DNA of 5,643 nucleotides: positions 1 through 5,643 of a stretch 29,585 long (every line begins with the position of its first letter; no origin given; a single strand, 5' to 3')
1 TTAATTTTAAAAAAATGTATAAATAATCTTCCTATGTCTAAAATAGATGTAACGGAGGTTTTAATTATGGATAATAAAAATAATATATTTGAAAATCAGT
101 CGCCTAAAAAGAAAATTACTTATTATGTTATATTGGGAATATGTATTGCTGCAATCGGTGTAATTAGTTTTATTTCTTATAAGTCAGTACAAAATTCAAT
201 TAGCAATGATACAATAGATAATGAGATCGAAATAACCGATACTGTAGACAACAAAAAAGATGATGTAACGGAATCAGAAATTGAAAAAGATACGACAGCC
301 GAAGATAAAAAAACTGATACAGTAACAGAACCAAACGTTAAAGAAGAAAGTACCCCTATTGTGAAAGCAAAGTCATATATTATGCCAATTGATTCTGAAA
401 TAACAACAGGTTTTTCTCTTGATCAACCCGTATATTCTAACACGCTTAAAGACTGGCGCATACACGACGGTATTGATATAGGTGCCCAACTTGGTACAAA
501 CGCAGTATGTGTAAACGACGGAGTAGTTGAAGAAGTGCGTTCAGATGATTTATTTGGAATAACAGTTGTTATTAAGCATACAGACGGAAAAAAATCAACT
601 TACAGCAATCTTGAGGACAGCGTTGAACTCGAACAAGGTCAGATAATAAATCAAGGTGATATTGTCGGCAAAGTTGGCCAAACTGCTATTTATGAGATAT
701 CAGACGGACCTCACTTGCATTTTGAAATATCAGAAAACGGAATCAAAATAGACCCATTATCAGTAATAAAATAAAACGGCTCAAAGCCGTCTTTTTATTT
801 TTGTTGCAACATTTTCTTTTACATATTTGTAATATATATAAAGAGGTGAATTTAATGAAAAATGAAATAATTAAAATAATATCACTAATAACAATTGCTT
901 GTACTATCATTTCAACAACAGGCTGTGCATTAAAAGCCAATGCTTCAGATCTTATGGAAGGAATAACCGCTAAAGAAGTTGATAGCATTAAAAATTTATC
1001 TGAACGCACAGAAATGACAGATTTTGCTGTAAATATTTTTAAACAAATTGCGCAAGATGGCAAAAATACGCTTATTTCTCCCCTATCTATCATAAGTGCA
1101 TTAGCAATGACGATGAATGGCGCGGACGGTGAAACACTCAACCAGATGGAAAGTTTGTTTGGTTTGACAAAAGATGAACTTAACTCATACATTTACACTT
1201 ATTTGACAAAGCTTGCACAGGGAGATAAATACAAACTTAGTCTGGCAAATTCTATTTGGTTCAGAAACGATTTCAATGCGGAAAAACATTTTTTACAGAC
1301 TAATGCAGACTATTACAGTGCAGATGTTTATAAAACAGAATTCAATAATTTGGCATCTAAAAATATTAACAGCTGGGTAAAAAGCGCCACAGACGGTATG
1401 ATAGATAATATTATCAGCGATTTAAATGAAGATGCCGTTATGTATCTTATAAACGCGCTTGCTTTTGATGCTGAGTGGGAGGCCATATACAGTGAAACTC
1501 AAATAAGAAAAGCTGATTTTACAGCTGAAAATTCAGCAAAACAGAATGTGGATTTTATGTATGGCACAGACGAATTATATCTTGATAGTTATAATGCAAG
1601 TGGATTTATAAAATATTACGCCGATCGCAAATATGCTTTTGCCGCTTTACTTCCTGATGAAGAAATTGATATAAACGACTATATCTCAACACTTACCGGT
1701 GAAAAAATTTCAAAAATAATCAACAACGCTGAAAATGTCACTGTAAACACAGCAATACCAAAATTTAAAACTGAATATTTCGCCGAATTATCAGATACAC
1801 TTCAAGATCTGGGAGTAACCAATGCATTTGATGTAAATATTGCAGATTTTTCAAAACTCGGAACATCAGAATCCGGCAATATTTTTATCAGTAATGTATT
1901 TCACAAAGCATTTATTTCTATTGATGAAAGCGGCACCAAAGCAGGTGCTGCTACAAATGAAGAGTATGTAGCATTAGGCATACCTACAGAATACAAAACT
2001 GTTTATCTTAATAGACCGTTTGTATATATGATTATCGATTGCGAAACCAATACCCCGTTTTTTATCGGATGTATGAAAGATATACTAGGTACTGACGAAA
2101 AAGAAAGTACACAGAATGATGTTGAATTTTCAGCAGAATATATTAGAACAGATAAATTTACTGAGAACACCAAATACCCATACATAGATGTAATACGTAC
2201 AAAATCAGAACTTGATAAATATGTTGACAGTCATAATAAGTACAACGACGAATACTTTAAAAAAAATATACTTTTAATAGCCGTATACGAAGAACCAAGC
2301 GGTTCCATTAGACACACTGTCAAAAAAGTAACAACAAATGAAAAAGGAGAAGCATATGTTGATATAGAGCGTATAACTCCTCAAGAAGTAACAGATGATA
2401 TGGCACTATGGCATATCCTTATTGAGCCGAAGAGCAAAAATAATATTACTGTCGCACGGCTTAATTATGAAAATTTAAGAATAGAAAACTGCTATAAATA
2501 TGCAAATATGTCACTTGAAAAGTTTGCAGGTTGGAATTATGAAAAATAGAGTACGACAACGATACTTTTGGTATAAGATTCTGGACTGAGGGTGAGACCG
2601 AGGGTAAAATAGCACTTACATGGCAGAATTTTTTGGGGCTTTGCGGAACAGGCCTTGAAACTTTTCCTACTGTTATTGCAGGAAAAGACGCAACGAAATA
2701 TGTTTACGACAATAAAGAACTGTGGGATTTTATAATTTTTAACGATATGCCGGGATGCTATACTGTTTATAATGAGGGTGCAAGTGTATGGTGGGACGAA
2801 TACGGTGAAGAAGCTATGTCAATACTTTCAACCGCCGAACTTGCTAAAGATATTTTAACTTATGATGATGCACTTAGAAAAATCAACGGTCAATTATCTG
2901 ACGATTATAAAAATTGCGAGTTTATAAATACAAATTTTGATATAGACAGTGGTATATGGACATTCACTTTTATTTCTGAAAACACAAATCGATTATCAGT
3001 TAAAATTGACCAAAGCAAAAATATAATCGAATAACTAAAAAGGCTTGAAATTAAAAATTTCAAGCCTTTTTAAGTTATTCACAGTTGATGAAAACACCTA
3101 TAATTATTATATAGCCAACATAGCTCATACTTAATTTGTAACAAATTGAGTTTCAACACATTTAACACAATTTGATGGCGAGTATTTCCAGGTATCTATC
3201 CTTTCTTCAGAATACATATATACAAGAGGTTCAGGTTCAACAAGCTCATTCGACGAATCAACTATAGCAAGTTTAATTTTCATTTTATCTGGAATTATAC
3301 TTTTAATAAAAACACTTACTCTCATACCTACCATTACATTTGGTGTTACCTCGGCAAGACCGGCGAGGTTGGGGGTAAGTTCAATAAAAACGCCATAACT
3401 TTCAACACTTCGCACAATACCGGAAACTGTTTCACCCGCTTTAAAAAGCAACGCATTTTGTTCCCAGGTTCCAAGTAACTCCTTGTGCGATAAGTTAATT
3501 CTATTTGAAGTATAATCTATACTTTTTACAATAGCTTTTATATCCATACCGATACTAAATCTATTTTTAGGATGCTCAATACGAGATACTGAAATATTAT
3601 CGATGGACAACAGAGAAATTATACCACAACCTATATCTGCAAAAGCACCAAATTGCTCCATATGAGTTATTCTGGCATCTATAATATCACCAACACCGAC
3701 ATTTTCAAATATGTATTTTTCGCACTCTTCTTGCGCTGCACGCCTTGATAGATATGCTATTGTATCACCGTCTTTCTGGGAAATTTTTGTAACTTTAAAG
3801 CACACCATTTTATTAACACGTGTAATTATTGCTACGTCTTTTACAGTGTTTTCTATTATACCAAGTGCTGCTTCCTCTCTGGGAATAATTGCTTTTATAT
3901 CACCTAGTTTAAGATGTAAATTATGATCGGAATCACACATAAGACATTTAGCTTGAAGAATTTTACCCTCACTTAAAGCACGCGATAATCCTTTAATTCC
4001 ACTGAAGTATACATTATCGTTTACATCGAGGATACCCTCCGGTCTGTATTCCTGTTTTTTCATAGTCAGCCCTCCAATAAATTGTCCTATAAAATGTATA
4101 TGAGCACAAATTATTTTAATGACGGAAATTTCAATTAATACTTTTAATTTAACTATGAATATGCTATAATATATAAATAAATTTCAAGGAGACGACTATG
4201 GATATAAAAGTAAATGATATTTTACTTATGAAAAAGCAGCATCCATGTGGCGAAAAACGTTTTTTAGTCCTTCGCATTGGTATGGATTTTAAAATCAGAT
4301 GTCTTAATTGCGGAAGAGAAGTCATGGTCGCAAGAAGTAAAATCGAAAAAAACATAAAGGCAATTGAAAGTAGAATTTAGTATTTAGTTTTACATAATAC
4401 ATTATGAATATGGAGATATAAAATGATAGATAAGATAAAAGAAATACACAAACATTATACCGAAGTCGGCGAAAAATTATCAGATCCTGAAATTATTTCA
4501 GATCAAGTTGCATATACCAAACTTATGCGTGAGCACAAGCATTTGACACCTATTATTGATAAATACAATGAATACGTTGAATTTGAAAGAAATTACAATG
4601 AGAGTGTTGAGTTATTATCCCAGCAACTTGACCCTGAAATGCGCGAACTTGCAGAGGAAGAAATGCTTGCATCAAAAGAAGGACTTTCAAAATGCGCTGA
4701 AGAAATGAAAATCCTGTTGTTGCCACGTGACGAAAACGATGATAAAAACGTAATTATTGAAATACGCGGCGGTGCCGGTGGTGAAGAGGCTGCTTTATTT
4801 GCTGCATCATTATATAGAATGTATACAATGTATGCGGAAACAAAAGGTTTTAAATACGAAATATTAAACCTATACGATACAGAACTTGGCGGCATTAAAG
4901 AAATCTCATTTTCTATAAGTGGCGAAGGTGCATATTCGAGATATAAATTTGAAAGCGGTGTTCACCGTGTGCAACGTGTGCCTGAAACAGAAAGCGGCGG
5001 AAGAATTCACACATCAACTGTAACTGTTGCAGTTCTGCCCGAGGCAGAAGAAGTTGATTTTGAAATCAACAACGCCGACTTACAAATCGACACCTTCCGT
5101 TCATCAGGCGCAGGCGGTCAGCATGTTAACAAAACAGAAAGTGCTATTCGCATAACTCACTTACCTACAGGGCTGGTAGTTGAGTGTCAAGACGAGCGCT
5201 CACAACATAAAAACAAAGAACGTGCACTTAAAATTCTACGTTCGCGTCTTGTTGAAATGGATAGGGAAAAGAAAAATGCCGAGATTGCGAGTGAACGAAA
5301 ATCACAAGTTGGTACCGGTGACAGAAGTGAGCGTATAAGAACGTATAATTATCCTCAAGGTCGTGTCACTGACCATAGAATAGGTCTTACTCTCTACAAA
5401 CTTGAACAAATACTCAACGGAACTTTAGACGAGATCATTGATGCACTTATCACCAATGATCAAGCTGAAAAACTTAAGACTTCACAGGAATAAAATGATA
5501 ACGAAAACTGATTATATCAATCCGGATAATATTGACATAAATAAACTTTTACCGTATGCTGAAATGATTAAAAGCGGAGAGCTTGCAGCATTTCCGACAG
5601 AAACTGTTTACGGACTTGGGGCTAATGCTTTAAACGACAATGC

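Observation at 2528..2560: One-base frameshift at GAA AAA TAG: error, truncation, or slippage/phase switch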

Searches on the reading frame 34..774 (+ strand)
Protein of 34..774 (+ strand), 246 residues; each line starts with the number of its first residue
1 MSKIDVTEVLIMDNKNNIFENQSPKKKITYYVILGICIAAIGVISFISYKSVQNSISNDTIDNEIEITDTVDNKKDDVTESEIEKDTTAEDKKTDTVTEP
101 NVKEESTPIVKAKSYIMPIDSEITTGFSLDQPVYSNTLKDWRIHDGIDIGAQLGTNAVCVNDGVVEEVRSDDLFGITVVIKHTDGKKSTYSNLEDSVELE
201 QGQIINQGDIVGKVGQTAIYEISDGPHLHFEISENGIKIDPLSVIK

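Call 51: search_protein_families(library=pfam, proteins=[window:34-774:+], max_evalue=0.00001)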
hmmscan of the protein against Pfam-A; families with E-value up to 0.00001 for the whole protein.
window:34-774:+ (246 aa): 1 family
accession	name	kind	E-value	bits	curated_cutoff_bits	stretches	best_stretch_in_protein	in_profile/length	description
PF01551.29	Peptidase_M23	-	9.2e-23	80.7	28.7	1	143-241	2-96/96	Peptidase family M23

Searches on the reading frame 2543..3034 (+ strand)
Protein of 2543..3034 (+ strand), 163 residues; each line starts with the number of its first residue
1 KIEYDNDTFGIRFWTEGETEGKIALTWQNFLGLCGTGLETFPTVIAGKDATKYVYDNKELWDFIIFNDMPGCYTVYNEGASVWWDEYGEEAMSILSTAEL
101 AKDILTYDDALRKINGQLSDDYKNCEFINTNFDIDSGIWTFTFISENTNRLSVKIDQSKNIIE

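Call 7: search_protein_families(library=pfam, proteins=[window:2543-3034:+], max_evalue=0.1)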
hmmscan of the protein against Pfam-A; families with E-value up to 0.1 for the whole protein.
window:2543-3034:+ (163 aa): 0 families

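Call 23: search_protein_families(library=pfam, proteins=[window:2543-3034:+], max_evalue=10)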
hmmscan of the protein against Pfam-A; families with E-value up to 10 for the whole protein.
window:2543-3034:+ (163 aa): 1 family
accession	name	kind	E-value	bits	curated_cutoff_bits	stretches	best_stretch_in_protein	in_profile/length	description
PF20785.2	MACPF_D3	-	3.9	8.2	25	1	6-26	35-55/66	MACPF protein, D3 domain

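Call 25: search_protein_representatives(protein=window:2543-3034:+)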
Query: 163 residues. Proteins with E-value up to 0.001 (for the whole library): 497; up to 1e-10: 207; up to 1e-30: 1. The best 150 are listed.
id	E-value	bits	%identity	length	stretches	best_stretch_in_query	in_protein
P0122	4.5e-85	299.8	99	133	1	31-163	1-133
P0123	1.2e-28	116.1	42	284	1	5-149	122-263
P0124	1.0e-27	113.1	41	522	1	7-148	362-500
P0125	3.7e-27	111.3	36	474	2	7-146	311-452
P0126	5.6e-27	110.7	41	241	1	5-148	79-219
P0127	6.6e-27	110.5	39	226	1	7-151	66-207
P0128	1.6e-26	109.2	41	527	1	2-153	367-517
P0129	1.0e-25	106.6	42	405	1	2-148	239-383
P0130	1.4e-25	106.1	40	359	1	6-149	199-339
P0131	2.4e-25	105.4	40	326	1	4-148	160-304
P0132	2.7e-25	105.2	40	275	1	5-155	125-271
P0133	5.2e-25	104.3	39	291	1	5-155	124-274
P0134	7.9e-25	103.7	38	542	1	7-155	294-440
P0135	8.1e-25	103.7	34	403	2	5-148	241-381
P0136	9.9e-25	103.4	38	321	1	5-149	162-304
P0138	4.6e-24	101.2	36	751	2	2-162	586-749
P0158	1.9e-21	92.7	38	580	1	4-147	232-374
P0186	4.5e-18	81.7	44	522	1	3-98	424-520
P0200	1.1e-16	77.2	29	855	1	9-160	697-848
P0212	7.4e-16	74.5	33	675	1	1-150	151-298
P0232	1.7e-14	70.1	44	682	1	10-100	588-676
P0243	4.7e-14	68.6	40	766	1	2-108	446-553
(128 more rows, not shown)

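Call 26: search_protein_families(library=pfam, proteins=[P0138, P0232, P0200, P0124, P0128, P0134, P0158, P0212, P0243, P0186], max_evalue=0.001)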
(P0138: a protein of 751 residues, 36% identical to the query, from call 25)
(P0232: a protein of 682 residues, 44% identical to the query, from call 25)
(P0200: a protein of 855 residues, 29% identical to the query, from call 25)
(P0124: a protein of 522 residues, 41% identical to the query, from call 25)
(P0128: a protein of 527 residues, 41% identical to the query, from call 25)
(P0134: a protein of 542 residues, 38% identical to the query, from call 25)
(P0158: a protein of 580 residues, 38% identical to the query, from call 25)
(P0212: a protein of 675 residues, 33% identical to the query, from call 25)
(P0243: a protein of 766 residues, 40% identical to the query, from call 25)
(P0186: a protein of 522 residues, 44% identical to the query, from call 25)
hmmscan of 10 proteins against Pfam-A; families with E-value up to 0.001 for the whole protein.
P0138 (751 aa): 1 family
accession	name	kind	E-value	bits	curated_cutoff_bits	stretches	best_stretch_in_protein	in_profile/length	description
PF00079.25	Serpin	-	2e-87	294.3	27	1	54-407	3-368/370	Serpin (serine protease inhibitor)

P0232 (682 aa): 1 family
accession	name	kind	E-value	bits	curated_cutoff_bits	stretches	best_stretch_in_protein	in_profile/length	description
PF05569.17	Peptidase_M56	-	9e-45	153.5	31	1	10-271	3-292/296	BlaR1 peptidase M56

P0200 (855 aa): 1 family
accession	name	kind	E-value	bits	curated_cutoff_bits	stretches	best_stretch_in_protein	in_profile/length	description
PF05569.17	Peptidase_M56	-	1.3e-47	162.8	31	1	7-278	2-293/296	BlaR1 peptidase M56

P0124 (522 aa): 1 family
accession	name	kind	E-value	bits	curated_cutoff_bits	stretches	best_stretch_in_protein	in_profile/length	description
PF20251.4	Big_14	-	1.1e-12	48.3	27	1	50-140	4-91/104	Bacterial Ig-like domain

P0128 (527 aa): 1 family
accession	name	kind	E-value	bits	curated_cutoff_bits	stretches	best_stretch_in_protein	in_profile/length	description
PF20251.4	Big_14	-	3.3e-12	46.7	27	1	58-149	4-94/104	Bacterial Ig-like domain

P0134 (542 aa): 1 family
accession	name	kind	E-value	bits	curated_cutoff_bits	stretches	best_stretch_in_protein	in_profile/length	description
PF11518.13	DUF3221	-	0.00021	22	26.4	0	506-531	50-75/82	Protein of unknown function (DUF3221)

P0158 (580 aa): 0 families

P0212 (675 aa): 1 family
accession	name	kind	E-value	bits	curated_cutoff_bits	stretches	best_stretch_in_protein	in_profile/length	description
PF11518.13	DUF3221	-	2e-05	25.3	26.4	0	343-387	28-72/82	Protein of unknown function (DUF3221)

P0243 (766 aa): 2 families
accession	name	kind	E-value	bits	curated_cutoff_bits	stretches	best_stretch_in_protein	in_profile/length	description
PF05569.17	Peptidase_M56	-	9.1e-50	169.9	31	1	9-280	2-294/296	BlaR1 peptidase M56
PF20251.4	Big_14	-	2.8e-13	50.2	27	1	660-731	30-95/104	Bacterial Ig-like domain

P0186 (522 aa): 1 family
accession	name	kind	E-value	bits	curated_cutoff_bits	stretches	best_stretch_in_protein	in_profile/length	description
PF00079.25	Serpin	-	8.2e-87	292.2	27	1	42-397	5-367/370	Serpin (serine protease inhibitor)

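Call 29: find_encoding_contigs(protein=P0138, flank=3000, max_places=4)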
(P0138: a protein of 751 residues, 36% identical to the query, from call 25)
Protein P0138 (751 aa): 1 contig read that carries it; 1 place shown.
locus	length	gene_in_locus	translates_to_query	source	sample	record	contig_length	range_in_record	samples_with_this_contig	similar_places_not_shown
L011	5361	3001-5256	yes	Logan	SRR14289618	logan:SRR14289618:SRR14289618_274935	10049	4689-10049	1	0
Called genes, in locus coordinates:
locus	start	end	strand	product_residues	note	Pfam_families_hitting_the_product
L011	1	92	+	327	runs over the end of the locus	PF08486:SpoIID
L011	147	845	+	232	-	PF01551:Peptidase_M23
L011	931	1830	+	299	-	PF02811:PHP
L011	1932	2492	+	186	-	PF04542:Sigma70_r2 (weak), PF07638:Sigma70_ECF (weak)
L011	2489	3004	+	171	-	-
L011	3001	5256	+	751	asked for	PF00079:Serpin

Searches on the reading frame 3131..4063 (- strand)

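Call 51: search_protein_families(library=pfam, proteins=[window:3131-4063:-], max_evalue=0.00001)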
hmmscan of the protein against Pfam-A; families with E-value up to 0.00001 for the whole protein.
window:3131-4063:- (310 aa): 2 families
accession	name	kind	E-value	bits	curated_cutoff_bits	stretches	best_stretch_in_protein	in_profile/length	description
PF00575.29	S1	-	3.1e-16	60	22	1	123-194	3-74/74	S1 RNA binding domain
PF23459.1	S1_RRP5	-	9.7e-08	32.9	27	0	208-239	2-33/72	RRP5 S1 domain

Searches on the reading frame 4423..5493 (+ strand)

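Call 51: search_protein_families(library=pfam, proteins=[window:4423-5493:+], max_evalue=0.00001)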
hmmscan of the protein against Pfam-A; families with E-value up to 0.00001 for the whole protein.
window:4423-5493:+ (356 aa): 2 families
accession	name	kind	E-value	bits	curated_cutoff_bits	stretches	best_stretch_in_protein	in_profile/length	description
PF03462.23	PCRF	-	3.7e-73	245.9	24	1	9-202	2-194/194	PCRF domain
PF00472.26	RF-1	-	2.1e-46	157.1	35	1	209-319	1-116/116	RF-1 domain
